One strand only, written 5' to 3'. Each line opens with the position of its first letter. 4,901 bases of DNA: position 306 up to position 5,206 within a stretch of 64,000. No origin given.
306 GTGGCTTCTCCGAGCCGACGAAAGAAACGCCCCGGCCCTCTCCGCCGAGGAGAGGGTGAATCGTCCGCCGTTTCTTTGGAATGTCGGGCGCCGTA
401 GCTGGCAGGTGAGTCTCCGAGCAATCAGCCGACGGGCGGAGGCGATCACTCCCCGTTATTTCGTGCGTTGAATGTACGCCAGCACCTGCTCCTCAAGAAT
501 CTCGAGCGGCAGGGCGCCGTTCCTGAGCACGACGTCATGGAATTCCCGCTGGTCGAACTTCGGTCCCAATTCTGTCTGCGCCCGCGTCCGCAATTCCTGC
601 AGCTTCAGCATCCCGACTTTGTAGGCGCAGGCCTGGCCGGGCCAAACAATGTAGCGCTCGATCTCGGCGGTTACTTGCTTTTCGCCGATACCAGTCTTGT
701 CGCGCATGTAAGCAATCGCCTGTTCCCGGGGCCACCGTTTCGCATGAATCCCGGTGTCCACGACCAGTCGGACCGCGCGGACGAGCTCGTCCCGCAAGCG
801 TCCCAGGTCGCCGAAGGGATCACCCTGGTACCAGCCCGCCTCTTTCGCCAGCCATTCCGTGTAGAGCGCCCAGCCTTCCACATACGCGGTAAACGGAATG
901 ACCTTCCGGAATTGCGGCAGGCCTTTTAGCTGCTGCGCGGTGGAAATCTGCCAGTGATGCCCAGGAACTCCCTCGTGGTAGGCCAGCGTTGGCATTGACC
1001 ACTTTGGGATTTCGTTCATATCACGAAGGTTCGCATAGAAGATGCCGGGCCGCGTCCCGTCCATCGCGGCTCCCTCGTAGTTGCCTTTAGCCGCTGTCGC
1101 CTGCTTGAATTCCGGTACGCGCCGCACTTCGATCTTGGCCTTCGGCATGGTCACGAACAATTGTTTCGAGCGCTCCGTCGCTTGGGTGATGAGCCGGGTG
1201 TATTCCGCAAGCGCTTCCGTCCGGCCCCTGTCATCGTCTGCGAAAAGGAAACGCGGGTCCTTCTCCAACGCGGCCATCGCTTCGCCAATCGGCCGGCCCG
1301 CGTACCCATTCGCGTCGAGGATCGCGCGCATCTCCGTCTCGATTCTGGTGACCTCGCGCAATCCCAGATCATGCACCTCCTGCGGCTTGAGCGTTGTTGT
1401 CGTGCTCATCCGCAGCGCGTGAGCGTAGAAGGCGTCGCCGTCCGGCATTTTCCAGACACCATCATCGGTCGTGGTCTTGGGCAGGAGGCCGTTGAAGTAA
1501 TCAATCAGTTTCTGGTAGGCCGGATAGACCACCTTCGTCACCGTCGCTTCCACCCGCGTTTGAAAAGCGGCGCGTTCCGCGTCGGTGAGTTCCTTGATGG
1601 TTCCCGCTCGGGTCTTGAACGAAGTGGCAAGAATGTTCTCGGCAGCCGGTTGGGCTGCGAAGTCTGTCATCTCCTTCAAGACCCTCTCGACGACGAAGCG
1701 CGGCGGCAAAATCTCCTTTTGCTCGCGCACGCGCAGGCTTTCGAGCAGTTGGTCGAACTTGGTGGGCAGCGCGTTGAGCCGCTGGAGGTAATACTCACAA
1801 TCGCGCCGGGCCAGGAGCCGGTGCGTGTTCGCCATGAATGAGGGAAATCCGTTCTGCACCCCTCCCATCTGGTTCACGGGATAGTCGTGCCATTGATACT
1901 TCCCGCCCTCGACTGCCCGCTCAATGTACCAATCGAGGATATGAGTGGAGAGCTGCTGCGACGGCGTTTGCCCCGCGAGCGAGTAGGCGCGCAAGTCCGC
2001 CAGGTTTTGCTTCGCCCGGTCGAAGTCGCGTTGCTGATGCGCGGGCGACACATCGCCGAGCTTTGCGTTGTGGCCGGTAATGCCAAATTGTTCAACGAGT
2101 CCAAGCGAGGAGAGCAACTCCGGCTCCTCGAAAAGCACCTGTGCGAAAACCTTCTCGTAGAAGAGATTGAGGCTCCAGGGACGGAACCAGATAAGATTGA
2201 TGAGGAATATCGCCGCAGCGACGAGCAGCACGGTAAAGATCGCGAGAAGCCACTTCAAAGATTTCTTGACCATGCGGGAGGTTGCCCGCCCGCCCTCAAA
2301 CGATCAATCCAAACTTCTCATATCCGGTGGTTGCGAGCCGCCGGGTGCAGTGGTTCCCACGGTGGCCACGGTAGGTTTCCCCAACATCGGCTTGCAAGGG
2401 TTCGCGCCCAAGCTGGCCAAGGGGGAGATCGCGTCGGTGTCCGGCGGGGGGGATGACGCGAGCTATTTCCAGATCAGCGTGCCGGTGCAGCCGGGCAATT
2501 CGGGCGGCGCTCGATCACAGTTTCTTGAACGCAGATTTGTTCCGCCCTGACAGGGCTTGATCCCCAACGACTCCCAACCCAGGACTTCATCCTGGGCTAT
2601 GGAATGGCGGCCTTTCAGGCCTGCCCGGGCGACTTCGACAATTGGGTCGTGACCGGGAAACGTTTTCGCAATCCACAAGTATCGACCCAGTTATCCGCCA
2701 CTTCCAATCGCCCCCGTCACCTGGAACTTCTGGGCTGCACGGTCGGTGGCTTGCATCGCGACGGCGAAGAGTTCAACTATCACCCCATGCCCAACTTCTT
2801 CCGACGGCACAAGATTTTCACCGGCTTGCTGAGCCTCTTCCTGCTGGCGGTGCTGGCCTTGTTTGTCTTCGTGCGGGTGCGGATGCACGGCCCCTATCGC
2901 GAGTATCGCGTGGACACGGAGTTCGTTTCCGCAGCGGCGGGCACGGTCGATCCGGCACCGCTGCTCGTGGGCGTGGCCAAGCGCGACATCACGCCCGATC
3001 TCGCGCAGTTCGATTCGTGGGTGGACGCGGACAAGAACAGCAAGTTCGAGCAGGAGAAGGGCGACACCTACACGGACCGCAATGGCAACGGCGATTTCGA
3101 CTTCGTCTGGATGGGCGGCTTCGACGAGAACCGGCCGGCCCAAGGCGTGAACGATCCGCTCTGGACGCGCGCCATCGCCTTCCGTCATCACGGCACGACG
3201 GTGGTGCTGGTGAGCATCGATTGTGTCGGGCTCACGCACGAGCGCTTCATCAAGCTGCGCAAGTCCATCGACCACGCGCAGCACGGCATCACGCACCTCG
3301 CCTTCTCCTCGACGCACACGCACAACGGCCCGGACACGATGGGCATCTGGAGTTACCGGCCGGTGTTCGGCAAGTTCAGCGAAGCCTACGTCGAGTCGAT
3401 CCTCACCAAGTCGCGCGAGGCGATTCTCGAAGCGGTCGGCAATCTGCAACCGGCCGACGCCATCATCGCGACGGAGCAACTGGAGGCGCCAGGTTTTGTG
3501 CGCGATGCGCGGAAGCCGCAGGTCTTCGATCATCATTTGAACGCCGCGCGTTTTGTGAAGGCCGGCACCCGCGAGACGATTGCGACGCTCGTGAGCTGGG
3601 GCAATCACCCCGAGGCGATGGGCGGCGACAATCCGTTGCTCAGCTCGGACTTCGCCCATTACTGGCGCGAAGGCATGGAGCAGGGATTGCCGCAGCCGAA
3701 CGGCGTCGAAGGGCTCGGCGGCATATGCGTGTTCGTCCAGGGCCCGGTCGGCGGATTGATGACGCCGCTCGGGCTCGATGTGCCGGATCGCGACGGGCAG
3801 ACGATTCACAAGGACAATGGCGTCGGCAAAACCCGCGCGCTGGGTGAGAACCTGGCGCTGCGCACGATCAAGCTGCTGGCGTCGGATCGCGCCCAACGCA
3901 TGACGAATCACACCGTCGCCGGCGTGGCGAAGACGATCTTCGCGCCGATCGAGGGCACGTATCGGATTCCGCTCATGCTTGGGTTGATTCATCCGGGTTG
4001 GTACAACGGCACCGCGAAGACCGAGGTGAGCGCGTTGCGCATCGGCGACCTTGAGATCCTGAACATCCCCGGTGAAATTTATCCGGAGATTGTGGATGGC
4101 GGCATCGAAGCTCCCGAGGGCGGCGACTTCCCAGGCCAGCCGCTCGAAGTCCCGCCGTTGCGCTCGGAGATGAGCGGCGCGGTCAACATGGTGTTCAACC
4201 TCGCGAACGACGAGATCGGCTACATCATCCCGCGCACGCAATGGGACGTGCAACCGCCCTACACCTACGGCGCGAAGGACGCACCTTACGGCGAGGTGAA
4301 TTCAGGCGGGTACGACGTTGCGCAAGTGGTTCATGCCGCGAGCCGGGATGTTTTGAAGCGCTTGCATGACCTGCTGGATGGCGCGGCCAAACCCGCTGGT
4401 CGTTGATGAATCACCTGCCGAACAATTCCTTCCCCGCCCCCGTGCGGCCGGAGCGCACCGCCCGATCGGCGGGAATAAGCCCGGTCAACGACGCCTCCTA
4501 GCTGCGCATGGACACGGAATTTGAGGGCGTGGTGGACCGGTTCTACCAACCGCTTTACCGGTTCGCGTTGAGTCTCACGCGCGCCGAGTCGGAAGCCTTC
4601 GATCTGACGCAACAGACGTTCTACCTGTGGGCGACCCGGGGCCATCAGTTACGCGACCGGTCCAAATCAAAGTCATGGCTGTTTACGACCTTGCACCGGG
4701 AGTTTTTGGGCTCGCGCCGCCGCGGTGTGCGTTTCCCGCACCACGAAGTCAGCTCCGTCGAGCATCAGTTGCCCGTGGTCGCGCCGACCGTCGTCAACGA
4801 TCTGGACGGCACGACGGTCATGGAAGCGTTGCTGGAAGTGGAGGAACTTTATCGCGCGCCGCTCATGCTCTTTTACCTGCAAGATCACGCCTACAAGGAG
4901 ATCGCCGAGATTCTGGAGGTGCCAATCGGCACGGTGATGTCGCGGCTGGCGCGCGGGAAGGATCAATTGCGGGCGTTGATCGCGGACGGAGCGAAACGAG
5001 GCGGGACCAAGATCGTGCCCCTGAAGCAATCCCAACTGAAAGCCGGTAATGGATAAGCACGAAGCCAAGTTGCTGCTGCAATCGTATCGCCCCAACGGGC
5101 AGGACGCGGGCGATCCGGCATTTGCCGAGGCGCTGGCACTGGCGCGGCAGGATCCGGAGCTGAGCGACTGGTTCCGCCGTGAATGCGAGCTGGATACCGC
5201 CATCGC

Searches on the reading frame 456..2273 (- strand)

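Call 99: search_protein_families(library=pfam, proteins=[window:456-2273:-], max_evalue=0.0001)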
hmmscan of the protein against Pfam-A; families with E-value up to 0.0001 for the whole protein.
window:456-2273:- (605 aa): 1 family
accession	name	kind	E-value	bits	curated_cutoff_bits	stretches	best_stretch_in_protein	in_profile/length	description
PF05960.17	DUF885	-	7e-176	587.4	32.4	1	62-597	6-532/532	Bacterial protein of unknown function (DUF885)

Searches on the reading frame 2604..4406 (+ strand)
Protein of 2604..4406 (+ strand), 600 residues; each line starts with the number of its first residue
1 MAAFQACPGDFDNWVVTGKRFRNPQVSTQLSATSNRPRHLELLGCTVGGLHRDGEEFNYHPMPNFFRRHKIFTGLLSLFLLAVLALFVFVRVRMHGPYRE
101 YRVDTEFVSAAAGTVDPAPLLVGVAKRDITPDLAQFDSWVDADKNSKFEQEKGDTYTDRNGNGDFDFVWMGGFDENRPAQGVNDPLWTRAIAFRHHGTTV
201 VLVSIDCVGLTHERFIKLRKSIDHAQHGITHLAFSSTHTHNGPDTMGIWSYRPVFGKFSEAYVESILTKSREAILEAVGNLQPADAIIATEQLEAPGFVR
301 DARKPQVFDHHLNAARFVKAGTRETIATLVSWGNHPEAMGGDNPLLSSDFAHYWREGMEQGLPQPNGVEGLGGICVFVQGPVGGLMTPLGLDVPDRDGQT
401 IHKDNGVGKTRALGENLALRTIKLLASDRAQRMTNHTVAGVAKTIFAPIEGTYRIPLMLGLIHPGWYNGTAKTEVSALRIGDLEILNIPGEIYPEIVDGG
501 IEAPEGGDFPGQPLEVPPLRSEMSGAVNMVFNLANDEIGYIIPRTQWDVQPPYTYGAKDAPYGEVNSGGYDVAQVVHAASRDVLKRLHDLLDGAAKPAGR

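Call 99: search_protein_families(library=pfam, proteins=[window:2604-4406:+], max_evalue=0.0001)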
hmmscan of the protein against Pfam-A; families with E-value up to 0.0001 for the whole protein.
window:2604-4406:+ (600 aa): 1 family
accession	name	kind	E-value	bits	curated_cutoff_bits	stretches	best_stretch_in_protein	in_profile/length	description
PF04734.18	Ceramidase_alk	-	1e-06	28.2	32.1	1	169-358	19-226/509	Neutral/alkaline non-lysosomal ceramidase, N-terminal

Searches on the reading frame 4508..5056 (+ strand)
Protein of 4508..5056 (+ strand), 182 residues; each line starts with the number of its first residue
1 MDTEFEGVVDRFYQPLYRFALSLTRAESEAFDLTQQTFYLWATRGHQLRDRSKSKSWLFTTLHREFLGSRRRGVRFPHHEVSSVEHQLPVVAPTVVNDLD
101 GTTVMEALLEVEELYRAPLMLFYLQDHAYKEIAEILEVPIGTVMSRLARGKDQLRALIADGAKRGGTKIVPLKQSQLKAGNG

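Call 99: search_protein_families(library=pfam, proteins=[window:4508-5056:+], max_evalue=0.0001)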
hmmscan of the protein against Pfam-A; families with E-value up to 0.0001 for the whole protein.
window:4508-5056:+ (182 aa): 3 families
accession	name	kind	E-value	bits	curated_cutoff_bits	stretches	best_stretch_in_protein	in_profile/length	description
PF08281.18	Sigma70_r4_2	-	7.1e-13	48.4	25.7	1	104-154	4-54/54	Sigma-70, region 4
PF04542.20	Sigma70_r2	-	3e-07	30.6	24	1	9-73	2-68/71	Sigma-70 region 2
PF04545.22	Sigma70_r4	-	1.2e-06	28.4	24.1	1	112-155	6-49/50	Sigma-70, region 4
